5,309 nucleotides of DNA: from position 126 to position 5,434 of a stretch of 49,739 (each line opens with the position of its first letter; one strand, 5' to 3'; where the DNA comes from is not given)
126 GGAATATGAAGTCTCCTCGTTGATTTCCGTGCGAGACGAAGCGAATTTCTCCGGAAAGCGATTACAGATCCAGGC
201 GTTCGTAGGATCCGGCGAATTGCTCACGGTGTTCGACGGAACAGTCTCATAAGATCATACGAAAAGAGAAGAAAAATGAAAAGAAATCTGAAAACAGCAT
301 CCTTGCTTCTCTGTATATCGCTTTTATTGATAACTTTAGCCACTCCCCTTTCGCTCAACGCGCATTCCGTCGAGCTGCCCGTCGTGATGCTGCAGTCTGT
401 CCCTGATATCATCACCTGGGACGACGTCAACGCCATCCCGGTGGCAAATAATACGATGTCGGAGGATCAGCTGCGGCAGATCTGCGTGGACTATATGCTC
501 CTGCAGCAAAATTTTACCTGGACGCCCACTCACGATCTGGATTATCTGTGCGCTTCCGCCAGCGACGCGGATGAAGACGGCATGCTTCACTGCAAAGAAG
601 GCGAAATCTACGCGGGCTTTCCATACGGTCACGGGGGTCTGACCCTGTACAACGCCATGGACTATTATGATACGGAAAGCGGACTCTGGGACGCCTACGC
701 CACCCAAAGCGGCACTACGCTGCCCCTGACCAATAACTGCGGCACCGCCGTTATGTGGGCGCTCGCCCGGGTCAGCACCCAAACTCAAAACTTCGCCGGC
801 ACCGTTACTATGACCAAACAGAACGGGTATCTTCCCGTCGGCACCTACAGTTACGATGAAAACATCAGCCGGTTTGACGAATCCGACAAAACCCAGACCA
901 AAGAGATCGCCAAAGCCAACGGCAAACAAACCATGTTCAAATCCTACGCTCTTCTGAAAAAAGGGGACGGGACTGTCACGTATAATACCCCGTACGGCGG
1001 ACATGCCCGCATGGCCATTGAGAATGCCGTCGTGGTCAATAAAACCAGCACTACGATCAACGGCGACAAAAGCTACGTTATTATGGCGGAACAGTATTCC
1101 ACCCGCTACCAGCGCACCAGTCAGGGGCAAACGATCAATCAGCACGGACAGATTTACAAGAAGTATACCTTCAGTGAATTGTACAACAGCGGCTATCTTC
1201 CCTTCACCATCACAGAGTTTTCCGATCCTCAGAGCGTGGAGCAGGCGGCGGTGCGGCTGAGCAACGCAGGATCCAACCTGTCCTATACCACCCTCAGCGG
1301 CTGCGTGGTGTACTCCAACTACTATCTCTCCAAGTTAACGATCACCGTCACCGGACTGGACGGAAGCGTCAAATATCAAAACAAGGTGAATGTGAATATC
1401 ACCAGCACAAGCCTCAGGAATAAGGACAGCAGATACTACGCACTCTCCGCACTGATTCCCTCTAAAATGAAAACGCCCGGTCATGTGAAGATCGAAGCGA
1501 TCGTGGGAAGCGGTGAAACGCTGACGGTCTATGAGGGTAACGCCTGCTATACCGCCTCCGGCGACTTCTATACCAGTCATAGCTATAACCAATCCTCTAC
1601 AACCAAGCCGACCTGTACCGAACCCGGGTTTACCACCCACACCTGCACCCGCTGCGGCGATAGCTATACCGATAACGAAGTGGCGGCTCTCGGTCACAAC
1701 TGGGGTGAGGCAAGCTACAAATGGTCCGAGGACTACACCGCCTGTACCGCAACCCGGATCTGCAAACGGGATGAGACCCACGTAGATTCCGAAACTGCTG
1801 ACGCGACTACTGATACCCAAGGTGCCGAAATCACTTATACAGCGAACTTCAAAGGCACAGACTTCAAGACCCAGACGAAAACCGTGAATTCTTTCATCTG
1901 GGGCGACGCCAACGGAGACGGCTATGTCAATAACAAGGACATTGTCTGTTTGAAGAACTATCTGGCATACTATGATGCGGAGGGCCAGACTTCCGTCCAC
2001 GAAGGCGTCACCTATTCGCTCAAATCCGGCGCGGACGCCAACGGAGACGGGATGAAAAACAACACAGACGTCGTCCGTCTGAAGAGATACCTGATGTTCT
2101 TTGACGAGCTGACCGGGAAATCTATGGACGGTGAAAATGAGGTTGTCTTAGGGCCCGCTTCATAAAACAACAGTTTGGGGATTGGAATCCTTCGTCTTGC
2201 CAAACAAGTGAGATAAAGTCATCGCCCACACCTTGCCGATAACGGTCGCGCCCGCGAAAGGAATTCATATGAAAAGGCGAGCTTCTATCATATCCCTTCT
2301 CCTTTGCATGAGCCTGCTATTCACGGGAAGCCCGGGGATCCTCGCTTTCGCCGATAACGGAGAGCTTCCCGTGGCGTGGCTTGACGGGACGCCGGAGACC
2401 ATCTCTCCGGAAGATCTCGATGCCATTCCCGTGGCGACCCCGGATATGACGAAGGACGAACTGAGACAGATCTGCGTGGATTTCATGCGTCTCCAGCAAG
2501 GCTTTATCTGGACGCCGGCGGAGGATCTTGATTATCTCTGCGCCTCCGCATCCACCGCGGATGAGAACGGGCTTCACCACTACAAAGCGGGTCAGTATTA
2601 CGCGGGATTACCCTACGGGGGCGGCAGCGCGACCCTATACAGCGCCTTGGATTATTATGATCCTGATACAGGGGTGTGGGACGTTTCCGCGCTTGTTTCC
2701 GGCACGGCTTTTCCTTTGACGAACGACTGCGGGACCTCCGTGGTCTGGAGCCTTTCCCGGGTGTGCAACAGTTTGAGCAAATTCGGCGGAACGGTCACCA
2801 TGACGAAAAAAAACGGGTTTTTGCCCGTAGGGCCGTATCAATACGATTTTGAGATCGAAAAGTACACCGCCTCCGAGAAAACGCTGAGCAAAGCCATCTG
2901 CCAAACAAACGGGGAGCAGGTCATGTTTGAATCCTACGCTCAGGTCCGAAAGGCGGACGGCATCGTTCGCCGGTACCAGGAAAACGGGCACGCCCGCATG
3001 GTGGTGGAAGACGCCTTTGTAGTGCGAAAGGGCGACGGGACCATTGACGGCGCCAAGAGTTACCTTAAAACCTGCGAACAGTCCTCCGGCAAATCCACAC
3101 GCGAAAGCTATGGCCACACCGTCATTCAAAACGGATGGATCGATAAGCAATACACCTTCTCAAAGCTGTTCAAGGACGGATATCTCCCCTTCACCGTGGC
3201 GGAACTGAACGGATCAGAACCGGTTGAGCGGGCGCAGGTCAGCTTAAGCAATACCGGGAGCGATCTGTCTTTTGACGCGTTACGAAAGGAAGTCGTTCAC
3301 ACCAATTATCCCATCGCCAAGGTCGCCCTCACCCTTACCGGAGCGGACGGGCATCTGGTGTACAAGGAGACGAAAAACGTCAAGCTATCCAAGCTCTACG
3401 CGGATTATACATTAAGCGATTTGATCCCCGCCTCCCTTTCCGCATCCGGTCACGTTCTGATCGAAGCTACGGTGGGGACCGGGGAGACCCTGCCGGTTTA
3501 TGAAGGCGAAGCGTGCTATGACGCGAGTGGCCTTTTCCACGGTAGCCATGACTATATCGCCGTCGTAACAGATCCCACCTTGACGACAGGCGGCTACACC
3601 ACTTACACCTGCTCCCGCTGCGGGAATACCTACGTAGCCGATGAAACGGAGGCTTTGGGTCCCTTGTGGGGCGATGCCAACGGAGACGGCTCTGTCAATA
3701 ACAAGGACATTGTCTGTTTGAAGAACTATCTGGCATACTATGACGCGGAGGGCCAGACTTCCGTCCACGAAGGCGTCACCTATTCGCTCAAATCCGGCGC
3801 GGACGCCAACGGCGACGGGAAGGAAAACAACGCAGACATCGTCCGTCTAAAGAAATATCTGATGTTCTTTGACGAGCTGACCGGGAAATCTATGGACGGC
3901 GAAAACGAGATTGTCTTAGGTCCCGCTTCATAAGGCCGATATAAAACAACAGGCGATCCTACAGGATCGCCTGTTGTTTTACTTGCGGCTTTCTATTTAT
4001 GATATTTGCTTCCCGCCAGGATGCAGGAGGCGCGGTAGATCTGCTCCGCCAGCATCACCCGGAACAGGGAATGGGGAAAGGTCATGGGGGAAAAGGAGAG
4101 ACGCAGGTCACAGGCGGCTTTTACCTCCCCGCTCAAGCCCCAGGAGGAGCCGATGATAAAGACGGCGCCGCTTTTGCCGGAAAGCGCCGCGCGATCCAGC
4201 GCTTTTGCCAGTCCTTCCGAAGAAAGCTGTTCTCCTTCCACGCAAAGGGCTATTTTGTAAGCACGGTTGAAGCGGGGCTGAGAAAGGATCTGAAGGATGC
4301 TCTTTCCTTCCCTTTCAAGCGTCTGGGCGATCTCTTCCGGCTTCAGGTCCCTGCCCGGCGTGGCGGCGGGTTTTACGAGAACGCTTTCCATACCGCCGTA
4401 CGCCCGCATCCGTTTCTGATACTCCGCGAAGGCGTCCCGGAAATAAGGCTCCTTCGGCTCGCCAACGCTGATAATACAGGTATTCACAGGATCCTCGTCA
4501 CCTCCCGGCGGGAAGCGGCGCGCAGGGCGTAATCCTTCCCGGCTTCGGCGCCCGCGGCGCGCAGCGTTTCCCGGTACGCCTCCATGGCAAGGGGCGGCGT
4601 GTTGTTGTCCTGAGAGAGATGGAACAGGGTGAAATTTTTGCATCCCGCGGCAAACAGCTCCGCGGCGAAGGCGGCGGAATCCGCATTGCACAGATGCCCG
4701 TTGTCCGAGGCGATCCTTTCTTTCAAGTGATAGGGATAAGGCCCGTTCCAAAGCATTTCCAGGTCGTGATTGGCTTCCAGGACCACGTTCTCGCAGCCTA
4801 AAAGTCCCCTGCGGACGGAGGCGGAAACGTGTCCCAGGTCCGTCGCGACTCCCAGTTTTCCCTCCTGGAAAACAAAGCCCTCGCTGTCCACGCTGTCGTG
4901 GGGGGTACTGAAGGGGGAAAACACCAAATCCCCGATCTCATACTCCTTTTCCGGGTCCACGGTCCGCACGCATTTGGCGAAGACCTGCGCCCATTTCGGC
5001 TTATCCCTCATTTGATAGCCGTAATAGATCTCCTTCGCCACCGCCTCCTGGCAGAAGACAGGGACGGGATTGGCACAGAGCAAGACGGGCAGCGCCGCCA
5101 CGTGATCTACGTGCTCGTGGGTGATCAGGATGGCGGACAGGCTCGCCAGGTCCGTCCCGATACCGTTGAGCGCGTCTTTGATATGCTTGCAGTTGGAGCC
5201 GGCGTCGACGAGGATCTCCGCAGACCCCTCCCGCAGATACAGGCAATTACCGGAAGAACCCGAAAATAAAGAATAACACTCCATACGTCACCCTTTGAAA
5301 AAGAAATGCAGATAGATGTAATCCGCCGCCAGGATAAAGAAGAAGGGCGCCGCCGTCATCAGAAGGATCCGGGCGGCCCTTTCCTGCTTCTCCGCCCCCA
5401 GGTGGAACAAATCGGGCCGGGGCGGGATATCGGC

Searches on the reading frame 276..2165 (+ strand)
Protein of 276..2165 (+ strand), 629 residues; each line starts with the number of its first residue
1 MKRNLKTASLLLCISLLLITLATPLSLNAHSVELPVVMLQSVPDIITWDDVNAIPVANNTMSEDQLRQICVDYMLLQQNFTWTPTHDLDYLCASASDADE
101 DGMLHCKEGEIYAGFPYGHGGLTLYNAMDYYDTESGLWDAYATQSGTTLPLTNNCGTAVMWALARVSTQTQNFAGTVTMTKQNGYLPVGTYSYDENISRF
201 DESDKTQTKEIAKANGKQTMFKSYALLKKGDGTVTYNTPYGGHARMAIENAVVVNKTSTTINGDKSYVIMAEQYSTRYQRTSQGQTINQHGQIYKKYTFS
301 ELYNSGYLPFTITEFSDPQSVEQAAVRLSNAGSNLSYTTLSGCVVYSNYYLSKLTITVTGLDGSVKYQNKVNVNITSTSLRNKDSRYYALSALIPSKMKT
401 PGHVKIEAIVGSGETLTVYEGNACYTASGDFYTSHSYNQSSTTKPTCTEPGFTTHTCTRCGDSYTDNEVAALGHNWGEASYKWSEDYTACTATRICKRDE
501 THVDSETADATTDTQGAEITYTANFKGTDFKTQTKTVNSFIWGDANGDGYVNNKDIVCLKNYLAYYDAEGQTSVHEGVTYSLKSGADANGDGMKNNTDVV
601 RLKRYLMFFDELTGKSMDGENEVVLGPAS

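Call 55: search_protein_families(library=pfam, proteins=[window:276-2165:+], max_evalue=0.0001)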
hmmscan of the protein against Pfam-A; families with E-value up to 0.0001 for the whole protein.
window:276-2165:+ (629 aa): 1 family
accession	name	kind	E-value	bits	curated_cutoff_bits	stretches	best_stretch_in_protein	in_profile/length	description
PF00404.24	Dockerin_1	-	1.6e-10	41.5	22.9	1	543-606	2-56/57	Dockerin type I domain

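Call 60: search_solved_structures(query=window:276-2165:+, max_evalue=1, show_alignments=1)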
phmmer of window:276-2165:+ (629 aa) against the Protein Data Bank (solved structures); distinct sequences matched with E-value up to 1: 18.
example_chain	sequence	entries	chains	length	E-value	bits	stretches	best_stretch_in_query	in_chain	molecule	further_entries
1daq_A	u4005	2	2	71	0.00014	23.8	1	540-608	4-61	ENDOGLUCANASE SS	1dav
2mte_A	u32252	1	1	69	0.00021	23.2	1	541-608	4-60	Cellulose 1,4-beta-cellobiosidase (reducing end) CelS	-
4fl4_A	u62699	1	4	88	0.00059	21.7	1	542-608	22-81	Glycoside hydrolase family 9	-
6kg9_A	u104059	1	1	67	0.00088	21.2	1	538-603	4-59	And cellulose-binding endoglucanase family 9 CelL ortholog dockerin domain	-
4cj0_A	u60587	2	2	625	0.0009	21.1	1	532-608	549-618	ENDOGLUCANASE D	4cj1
1clc_A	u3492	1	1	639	0.00092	21.1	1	532-608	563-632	ENDOGLUCANASE CELD; EC: 3.2.1.4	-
6kgc_B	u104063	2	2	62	0.0013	20.7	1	540-603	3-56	And cellulose-binding endoglucanase family 9 CelL ortholog dockerin domain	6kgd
3ul4_B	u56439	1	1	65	0.0021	19.9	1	542-607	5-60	Cellulosome enzyme, dockerin type I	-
5m2s_B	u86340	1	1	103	0.0021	19.9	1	537-607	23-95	Doc8: Type I dockerin repeat domain from family 9 glycoside hydrolase WP_009982745[Ruminoc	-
6kge_D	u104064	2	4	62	0.0032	19.3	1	540-603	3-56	And cellulose-binding endoglucanase family 9 CelL ortholog dockerin domain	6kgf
4dh2_B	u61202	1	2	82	0.0045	18.8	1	538-609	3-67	Dockerin type 1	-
1ohz_B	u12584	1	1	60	0.0047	18.8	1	543-607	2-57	ENDO-1,4-BETA-XYLANASE Y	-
2yik_A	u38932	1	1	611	0.0052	18.6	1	534-608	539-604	ENDOGLUCANASE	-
8zvk_A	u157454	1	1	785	0.015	17.1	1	529-607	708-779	AaBgIC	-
2ccl_B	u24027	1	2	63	0.03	16.1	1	541-607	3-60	ENDO-1,4-BETA-XYLANASE Y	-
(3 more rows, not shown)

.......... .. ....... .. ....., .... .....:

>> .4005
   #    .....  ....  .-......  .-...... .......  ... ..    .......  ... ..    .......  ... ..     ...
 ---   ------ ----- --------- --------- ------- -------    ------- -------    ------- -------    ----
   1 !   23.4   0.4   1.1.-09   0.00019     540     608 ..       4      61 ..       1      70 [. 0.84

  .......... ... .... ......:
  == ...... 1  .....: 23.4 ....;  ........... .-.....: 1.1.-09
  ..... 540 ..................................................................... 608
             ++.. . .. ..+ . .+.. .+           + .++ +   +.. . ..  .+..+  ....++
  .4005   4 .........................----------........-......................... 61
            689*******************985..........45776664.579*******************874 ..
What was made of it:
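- Closest known: Type I dockerin-cohesin tethering of cellulosomal enzymes. Same: The organism also has full C-terminal dockerins (calls 55, 60).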

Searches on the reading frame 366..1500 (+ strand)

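Call 83: find_homologous_proteins(query=window:366-1500:+)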
Query window:366-1500:+ (378 aa): 12 proteins with E <= 0.001 among 1991 candidates.
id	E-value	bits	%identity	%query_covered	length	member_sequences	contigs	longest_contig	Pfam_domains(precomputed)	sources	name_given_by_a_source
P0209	3.5e-242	821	97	100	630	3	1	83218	PF00404.25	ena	-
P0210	1.4e-138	480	59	99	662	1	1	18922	-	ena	-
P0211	2.3e-116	407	52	99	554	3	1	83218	PF00404.25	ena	-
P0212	8.1e-110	385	53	97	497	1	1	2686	PF00404.25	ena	-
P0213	3.3e-56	209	37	94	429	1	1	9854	-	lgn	-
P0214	2.9e-50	189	36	89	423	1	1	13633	-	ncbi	-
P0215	2.5e-47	180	34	88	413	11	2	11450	-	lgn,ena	-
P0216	3.2e-46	176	35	87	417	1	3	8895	-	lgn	-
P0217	7.1e-41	159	32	86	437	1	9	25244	-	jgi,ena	-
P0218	1.6e-39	154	33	89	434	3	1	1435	-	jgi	jgi:hypothetical protein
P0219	9.1e-37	145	32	86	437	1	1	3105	-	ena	-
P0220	2.4e-35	140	31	86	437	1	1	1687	-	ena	-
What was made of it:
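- Tried and rejected: Homologues of the Cys/His-motif domain of the window's two dockerin proteins are few (12) and unannotated (call 83).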

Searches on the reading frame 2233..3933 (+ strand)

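Call 55: search_protein_families(library=pfam, proteins=[window:2233-3933:+], max_evalue=0.0001)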
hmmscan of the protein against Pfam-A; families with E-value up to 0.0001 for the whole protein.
window:2233-3933:+ (566 aa): 1 family
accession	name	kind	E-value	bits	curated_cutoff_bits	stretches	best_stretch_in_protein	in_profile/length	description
PF00404.24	Dockerin_1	-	2.7e-11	43.9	22.9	1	480-543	2-56/57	Dockerin type I domain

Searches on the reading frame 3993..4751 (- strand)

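Call 55: search_protein_families(library=pfam, proteins=[window:3993-4751:-], max_evalue=0.0001)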
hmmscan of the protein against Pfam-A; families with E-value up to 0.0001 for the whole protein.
window:3993-4751:- (252 aa): 1 family
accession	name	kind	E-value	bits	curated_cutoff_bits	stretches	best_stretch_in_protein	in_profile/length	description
PF02590.22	SPOUT_MTase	-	6.2e-44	150.1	27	1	91-251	3-154/154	Predicted SPOUT methyltransferase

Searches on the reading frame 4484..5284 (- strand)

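Call 55: search_protein_families(library=pfam, proteins=[window:4484-5284:-], max_evalue=0.0001)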
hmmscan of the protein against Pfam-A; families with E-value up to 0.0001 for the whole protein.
window:4484-5284:- (266 aa): 2 families
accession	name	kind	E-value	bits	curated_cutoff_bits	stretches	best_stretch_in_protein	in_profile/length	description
PF12706.13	Lactamase_B_2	-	5.5e-16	59.2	27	1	24-210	3-190/200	Beta-lactamase superfamily domain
PF00753.33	Lactamase_B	-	1.5e-14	54.8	22.7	1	11-161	5-161/196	Metallo-beta-lactamase superfamily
